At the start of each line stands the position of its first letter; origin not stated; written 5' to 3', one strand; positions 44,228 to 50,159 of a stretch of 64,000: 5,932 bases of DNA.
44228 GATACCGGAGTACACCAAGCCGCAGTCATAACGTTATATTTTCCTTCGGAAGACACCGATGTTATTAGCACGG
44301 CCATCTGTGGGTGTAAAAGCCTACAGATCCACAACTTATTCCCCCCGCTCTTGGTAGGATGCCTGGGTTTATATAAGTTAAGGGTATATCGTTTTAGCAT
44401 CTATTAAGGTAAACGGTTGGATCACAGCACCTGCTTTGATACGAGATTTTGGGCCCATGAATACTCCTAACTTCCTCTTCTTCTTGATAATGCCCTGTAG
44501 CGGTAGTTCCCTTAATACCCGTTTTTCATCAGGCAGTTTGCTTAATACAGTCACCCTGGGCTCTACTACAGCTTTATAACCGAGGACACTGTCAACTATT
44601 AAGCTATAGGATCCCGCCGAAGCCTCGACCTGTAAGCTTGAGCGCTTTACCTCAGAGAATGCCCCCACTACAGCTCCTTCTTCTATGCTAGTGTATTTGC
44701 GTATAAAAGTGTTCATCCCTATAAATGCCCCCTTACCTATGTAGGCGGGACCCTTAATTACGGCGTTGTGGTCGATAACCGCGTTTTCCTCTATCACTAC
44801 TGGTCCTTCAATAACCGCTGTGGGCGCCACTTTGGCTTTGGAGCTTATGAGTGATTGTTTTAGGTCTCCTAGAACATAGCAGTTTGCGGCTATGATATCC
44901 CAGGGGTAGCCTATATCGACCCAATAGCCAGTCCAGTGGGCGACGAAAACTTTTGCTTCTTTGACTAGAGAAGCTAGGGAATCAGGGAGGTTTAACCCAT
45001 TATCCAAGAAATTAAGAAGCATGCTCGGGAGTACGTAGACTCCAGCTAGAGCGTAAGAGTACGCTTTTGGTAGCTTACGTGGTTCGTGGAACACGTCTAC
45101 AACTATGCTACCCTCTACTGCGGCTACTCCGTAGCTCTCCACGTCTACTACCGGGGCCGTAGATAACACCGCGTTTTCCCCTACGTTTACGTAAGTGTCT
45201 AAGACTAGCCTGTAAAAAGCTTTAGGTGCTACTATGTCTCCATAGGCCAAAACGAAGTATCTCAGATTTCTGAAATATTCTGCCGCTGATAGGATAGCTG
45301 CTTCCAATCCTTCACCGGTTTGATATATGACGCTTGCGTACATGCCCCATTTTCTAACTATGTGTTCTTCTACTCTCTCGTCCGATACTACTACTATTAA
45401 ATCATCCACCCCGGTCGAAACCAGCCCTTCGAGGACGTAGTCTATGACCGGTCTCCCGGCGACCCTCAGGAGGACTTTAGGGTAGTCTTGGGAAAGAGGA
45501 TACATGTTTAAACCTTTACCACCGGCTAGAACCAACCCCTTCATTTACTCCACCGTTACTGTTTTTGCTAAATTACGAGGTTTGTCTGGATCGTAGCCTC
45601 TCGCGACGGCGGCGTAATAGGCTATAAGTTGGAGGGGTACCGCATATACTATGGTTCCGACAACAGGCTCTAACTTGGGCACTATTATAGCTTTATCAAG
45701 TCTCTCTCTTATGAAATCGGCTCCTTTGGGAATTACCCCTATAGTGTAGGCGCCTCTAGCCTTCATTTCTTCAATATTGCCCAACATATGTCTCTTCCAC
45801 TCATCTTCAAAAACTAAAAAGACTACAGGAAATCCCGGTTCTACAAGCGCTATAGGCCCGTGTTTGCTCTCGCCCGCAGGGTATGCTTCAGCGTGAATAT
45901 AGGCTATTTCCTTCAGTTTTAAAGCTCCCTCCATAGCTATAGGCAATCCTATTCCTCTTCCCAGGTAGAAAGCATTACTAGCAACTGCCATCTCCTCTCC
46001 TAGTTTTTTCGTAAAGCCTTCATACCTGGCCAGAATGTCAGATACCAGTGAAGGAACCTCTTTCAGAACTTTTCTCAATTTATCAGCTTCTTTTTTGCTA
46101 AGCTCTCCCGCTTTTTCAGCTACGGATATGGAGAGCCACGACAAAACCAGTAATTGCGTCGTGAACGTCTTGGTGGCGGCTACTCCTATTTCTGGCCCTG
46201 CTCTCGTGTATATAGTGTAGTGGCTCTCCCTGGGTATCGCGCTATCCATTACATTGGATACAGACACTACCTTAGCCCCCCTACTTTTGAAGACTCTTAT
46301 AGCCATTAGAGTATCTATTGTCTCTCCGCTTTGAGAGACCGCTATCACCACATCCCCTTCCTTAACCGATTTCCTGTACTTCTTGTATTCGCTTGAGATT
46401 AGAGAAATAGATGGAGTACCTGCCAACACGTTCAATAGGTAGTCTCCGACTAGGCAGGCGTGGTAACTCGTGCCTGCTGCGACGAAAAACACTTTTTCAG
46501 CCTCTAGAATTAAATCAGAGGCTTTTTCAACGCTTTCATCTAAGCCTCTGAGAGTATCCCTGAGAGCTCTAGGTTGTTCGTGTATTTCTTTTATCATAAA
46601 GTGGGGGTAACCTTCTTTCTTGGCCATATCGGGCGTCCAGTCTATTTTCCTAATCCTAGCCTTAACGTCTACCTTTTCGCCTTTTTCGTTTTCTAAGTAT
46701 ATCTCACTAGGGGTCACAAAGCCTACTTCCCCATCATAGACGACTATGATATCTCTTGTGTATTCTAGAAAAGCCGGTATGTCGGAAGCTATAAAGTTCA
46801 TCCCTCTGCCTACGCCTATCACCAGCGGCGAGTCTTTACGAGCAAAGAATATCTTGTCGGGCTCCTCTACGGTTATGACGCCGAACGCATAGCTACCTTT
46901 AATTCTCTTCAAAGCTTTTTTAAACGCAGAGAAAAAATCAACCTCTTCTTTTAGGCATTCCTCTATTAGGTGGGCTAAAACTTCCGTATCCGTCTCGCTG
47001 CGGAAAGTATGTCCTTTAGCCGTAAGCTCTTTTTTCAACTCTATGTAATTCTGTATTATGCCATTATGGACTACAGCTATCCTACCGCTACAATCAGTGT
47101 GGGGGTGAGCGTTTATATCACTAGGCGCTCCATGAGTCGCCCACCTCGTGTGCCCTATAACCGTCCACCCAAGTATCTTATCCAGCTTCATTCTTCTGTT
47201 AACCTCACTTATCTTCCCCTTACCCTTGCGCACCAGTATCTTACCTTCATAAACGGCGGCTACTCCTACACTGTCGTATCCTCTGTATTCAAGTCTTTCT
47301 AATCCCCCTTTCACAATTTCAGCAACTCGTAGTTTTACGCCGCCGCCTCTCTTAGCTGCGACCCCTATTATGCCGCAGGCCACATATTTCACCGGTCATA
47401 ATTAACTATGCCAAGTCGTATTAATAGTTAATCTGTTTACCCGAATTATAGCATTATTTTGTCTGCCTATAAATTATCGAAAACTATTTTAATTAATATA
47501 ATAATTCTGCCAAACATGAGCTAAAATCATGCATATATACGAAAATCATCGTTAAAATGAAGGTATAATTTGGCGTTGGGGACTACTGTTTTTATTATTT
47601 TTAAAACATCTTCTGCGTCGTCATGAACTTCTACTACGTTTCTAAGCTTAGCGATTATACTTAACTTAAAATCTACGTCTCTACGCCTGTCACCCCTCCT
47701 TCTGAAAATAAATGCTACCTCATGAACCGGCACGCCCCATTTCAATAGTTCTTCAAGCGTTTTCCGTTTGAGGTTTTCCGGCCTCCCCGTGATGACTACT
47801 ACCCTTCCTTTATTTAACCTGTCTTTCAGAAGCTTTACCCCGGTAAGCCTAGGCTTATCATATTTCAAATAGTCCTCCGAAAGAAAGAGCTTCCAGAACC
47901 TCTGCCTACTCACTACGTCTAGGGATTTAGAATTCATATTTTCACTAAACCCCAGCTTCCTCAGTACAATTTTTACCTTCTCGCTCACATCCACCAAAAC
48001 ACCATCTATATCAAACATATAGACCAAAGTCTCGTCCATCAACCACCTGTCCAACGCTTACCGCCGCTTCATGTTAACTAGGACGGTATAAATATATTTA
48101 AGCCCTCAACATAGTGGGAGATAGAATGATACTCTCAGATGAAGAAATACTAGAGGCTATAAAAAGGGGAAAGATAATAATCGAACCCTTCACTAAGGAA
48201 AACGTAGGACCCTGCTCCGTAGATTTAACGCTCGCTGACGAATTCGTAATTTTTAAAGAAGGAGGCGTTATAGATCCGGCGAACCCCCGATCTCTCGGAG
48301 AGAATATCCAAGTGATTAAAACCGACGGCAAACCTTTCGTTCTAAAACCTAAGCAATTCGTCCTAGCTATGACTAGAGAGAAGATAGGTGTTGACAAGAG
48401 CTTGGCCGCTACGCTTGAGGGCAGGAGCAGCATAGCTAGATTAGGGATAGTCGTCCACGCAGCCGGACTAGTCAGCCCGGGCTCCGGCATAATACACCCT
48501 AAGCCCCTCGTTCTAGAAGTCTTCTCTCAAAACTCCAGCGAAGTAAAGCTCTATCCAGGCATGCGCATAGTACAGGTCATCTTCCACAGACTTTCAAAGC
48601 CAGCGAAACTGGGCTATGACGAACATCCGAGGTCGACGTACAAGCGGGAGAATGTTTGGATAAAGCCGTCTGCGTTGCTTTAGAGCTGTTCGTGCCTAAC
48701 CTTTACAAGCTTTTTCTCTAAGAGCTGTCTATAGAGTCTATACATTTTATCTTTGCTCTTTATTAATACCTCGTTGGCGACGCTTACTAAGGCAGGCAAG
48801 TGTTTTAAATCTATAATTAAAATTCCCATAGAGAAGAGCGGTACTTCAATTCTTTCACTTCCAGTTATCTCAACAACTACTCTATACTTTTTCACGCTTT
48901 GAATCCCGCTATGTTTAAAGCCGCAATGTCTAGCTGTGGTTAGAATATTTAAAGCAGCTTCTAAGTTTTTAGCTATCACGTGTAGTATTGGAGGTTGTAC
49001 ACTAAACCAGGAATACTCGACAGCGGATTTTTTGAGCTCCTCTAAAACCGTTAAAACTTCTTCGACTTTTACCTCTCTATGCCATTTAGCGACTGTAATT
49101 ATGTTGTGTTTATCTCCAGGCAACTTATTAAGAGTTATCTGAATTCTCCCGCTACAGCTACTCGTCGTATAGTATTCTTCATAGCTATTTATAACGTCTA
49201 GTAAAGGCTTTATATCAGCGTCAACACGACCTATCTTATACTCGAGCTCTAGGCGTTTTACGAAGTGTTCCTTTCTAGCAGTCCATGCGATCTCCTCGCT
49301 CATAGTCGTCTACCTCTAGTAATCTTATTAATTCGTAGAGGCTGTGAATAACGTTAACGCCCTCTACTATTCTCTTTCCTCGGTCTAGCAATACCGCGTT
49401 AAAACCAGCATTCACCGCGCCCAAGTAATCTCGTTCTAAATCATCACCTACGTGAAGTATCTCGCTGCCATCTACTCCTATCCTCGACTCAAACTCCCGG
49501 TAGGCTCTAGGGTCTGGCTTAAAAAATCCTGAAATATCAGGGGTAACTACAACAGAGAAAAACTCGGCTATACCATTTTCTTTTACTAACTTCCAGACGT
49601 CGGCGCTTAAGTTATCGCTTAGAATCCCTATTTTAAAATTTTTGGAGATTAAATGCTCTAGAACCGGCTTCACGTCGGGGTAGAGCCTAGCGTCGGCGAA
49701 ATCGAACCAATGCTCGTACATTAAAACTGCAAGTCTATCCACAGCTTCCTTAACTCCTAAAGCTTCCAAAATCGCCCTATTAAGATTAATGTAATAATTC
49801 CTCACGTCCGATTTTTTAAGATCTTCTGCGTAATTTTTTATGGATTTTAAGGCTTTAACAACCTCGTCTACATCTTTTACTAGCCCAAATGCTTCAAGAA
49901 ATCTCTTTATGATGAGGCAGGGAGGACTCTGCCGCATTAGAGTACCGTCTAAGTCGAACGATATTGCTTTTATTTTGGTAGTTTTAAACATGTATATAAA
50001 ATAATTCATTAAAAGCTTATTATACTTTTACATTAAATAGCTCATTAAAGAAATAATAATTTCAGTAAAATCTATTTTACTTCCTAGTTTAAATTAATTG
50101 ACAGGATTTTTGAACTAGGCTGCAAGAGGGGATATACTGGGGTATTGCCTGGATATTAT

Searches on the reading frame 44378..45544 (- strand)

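Call 26: search_protein_families(library=pfam, proteins=[window:44378-45544:-], max_evalue=0.001)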
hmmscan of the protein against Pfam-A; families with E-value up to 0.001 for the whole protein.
window:44378-45544:- (388 aa): 6 families
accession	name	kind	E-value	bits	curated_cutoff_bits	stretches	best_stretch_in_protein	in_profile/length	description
PF00483.29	NTP_transferase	-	4.9e-22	79.1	21.2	1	2-223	1-241/245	Nucleotidyl transferase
PF00132.30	Hexapep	-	3.6e-14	52.2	27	2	267-300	2-35/36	Bacterial transferase hexapeptide (six repeats)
PF12804.13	NTP_transf_3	-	3.6e-13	50.4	27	1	3-128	1-121/160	MobA-like NTP transferase domain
PF25084.1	LbH_EIF2B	-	3.5e-06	27.4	54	1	235-333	8-105/105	EIF2B subunit epsilon LbH domain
PF24894.1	Hexapep_GlmU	-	0.00015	22.3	23.3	0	217-279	20-87/104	GlmU-like, C-terminal hexapeptide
PF14602.12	Hexapep_2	-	0.00064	19.8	27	0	248-281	1-32/34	Hexapeptide repeat of succinyl-transferase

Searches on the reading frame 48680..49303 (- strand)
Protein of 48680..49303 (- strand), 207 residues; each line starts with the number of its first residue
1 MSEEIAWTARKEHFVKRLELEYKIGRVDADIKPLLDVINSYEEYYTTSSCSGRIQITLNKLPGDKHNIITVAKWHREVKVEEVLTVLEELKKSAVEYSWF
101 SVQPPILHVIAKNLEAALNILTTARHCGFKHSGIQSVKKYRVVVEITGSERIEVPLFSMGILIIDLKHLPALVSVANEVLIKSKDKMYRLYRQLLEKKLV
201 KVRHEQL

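Call 26: search_protein_families(library=pfam, proteins=[window:48680-49303:-], max_evalue=0.001)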
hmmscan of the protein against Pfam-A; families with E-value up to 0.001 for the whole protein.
window:48680-49303:- (207 aa): 1 family
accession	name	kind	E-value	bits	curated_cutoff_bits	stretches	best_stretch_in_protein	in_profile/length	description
PF02676.19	TYW3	-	6.7e-48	163.3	27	1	10-195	2-210/211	Methyltransferase TYW3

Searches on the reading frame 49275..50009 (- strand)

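Call 26: search_protein_families(library=pfam, proteins=[window:49275-50009:-], max_evalue=0.001)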
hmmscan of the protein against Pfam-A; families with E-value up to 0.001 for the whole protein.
window:49275-50009:- (244 aa): 4 families
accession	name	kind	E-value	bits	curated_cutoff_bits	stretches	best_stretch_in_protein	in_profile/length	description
PF00702.32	Hydrolase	-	3.9e-26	93.1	26.4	1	13-202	1-191/191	haloacid dehalogenase-like hydrolase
PF13419.12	HAD_2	-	6.6e-21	75.6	23.8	1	18-206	3-176/178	Haloacid dehalogenase-like hydrolase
PF13242.12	Hydrolase_like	-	4.3e-08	33.4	22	1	164-212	4-52/75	HAD-hyrolase-like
PF12710.13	HAD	-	3e-06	28.2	27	1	18-189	3-180/189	haloacid dehalogenase-like hydrolase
